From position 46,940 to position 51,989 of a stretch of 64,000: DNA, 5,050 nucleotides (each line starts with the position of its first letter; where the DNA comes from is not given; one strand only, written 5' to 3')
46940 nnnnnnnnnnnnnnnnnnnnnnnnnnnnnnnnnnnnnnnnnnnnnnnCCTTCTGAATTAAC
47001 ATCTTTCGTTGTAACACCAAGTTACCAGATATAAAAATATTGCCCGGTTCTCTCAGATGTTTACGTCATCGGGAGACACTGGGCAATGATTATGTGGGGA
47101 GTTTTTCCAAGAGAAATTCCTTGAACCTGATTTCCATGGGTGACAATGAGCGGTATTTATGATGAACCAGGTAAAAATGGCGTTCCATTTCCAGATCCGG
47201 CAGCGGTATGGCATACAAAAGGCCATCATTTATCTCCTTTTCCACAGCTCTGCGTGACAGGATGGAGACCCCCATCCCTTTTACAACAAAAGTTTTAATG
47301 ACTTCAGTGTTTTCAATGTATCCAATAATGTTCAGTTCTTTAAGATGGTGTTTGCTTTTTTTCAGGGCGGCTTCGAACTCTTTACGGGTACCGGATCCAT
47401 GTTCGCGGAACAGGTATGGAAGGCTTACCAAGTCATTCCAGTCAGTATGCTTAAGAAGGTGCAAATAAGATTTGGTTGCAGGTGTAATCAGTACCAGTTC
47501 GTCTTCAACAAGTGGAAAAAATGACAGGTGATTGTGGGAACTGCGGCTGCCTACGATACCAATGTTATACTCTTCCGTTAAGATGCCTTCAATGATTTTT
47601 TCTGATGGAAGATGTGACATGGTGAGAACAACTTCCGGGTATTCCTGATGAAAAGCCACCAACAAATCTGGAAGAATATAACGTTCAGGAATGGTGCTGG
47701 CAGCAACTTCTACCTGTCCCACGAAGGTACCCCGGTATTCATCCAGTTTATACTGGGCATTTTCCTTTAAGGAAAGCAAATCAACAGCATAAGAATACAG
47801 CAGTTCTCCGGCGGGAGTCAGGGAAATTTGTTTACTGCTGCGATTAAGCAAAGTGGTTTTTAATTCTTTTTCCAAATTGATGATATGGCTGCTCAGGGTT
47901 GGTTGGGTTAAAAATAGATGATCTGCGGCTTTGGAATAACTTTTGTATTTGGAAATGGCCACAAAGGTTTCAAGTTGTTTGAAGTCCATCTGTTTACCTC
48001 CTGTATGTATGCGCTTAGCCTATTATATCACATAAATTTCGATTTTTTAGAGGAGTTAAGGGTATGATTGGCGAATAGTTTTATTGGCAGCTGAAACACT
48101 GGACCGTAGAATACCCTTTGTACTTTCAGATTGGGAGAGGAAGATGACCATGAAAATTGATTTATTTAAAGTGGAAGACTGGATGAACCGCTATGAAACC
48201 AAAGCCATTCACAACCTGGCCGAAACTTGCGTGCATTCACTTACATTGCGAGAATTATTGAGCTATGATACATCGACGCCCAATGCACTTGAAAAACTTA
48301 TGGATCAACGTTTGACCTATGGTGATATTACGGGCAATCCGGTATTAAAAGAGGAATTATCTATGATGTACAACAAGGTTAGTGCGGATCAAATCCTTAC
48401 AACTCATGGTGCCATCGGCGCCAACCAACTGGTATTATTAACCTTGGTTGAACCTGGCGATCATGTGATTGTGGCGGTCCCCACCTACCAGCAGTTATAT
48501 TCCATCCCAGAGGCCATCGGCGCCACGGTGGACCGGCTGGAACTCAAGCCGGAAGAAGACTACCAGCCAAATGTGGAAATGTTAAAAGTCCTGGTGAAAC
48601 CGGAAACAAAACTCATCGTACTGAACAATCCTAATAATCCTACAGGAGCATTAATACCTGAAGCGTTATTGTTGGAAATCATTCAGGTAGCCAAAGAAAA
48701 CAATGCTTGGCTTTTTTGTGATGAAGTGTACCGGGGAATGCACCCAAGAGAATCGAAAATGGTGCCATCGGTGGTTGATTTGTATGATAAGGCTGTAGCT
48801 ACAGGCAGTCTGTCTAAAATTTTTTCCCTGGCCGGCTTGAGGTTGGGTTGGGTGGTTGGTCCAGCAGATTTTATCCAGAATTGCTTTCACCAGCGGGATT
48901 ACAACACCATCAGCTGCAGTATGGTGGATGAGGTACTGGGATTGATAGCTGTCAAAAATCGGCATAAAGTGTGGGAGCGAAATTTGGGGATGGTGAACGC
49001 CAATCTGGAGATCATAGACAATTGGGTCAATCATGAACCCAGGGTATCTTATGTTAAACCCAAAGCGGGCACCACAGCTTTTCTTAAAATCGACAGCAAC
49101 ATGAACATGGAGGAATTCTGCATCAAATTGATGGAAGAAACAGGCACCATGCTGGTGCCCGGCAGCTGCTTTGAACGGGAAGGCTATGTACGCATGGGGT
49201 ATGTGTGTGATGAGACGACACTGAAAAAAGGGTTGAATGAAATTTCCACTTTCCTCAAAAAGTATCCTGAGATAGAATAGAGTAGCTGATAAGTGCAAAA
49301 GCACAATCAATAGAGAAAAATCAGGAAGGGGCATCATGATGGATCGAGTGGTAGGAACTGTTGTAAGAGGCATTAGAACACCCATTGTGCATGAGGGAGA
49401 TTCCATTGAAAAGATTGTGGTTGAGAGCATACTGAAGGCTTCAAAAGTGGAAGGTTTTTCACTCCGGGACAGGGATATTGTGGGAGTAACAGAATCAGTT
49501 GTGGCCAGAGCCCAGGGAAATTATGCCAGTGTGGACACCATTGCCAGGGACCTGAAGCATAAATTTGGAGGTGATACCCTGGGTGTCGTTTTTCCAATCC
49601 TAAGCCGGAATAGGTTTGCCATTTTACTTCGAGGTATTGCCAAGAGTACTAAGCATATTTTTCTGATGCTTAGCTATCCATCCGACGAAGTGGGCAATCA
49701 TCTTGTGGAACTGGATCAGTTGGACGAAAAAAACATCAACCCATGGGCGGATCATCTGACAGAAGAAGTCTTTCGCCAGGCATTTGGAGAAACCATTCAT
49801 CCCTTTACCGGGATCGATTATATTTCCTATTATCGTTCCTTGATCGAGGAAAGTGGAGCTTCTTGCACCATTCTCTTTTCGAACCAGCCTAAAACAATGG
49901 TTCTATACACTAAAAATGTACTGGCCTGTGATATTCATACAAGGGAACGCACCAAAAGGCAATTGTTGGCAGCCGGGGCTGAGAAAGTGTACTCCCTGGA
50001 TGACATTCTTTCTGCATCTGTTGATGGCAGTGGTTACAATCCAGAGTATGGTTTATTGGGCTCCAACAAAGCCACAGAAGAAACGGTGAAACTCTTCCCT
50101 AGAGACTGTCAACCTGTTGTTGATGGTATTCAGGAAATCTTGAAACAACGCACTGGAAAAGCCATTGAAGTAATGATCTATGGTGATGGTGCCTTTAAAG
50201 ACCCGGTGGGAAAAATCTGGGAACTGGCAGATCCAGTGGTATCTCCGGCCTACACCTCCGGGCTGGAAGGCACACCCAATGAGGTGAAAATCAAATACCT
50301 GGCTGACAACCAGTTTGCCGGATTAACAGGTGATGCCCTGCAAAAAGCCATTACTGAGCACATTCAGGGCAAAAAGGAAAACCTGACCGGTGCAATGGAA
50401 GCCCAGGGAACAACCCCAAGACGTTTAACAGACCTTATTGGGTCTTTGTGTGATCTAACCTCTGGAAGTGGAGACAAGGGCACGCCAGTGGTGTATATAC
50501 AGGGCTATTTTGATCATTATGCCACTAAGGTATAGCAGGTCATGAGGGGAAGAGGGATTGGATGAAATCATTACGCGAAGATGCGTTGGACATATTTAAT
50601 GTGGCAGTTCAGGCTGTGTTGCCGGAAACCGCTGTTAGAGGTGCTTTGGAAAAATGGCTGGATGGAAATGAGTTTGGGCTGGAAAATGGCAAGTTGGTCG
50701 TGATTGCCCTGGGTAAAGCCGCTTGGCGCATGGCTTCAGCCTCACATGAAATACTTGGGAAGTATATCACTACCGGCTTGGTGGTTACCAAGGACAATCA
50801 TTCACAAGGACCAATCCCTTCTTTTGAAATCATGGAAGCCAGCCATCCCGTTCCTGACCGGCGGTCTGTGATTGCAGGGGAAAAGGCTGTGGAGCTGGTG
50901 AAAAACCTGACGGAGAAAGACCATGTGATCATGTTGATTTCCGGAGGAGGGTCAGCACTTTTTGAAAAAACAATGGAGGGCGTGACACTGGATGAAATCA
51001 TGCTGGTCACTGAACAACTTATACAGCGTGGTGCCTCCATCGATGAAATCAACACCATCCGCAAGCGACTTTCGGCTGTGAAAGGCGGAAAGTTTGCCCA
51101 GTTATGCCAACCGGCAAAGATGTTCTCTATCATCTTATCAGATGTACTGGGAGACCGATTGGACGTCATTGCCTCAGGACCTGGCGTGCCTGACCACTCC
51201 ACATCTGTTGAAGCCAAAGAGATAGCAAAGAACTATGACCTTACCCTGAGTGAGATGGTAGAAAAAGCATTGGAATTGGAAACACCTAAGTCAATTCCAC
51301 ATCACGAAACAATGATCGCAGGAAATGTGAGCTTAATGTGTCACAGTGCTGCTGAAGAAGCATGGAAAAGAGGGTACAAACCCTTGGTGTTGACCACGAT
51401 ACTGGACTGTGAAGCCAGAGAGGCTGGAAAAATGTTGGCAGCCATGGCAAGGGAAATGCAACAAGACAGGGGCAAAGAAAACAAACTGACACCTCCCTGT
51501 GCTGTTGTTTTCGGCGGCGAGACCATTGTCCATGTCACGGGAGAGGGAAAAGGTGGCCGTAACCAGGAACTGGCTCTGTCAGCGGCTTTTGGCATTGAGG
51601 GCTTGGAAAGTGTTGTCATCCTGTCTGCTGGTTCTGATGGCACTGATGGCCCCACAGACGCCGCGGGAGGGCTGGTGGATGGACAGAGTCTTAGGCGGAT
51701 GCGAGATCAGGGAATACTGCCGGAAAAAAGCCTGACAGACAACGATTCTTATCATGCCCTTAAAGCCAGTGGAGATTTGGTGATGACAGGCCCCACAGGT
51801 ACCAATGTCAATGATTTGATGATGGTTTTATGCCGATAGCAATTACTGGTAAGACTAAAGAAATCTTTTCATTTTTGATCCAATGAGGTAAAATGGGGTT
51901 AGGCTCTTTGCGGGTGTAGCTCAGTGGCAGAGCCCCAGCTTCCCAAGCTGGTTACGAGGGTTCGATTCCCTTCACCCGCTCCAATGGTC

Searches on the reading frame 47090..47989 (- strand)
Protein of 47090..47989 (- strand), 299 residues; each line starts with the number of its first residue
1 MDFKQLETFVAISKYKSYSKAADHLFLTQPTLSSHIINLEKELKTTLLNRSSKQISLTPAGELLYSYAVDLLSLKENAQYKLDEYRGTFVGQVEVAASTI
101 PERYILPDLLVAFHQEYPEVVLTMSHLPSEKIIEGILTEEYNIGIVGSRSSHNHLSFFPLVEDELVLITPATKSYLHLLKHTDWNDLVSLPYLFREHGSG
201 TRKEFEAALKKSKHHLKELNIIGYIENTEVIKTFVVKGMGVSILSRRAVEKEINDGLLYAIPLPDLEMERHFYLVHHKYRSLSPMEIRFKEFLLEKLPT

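Call 58: search_protein_families(library=pfam, proteins=[window:47090-47989:-], max_evalue=0.00001)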
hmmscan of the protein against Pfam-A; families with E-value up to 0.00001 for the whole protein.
window:47090-47989:- (299 aa): 2 families
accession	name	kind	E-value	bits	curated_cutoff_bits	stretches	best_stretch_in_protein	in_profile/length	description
PF03466.25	LysR_substrate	-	6.9e-41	140.4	28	1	89-297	4-208/209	LysR substrate binding domain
PF00126.33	HTH_1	-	1.3e-19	70.4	26.6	1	3-62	1-60/60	Bacterial regulatory helix-turn-helix protein, lysR family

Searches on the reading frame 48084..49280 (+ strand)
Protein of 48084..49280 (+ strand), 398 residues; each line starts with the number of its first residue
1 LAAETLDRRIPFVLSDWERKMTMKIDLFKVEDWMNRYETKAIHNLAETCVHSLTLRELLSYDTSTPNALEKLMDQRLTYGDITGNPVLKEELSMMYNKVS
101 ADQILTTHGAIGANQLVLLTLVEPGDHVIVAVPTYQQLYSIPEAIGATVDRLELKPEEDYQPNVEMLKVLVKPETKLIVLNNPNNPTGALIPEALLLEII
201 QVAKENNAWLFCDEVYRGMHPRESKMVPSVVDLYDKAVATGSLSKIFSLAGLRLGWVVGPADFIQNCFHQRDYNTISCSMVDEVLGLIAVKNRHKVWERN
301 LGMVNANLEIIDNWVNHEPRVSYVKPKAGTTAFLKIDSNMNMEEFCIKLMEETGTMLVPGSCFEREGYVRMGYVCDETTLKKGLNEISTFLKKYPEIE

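Call 58: search_protein_families(library=pfam, proteins=[window:48084-49280:+], max_evalue=0.00001)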
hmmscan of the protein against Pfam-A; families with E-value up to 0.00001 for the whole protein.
window:48084-49280:+ (398 aa): 3 families
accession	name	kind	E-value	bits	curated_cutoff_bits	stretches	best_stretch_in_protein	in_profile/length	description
PF00155.27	Aminotran_1_2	-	8.8e-46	157.2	19.7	1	72-386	31-360/361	Aminotransferase class I and II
PF00266.25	Aminotran_5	-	1.3e-08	34.7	21.5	1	89-219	49-181/371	Aminotransferase class-V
PF01053.26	Cys_Met_Meta_PP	-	2.2e-06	26.9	27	1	87-216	56-176/381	Cys/Met metabolism PLP-dependent enzyme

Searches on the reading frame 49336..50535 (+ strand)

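Call 58: search_protein_families(library=pfam, proteins=[window:49336-50535:+], max_evalue=0.00001)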
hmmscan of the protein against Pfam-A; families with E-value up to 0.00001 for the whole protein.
window:49336-50535:+ (399 aa): 1 family
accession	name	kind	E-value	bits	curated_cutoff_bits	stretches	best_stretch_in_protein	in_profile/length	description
PF01996.21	F420_ligase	-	6e-57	193.1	25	1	12-390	1-218/218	F420-0:Gamma-glutamyl ligase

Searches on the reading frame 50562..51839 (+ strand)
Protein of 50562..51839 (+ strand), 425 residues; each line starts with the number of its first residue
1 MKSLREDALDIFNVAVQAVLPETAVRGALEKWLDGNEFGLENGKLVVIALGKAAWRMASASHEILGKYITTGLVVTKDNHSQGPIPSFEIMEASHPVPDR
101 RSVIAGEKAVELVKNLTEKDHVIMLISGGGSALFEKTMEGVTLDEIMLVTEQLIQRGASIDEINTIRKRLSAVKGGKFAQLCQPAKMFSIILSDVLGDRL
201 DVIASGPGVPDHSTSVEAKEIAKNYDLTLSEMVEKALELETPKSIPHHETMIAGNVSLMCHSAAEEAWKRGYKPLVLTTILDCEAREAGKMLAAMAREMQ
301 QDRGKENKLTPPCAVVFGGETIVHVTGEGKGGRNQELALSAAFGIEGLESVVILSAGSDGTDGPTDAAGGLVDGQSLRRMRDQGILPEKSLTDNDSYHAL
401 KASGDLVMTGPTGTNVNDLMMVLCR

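Call 58: search_protein_families(library=pfam, proteins=[window:50562-51839:+], max_evalue=0.00001)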
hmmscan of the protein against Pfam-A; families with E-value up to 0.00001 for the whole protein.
window:50562-51839:+ (425 aa): 2 families
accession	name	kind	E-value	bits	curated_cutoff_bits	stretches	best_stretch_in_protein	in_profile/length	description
PF13660.11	DUF4147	-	3.4e-77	259.5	23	1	8-238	2-234/234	Domain of unknown function (DUF4147)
PF05161.18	MOFRL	-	4.9e-39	133.2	28.3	1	313-418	1-106/106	MOFRL family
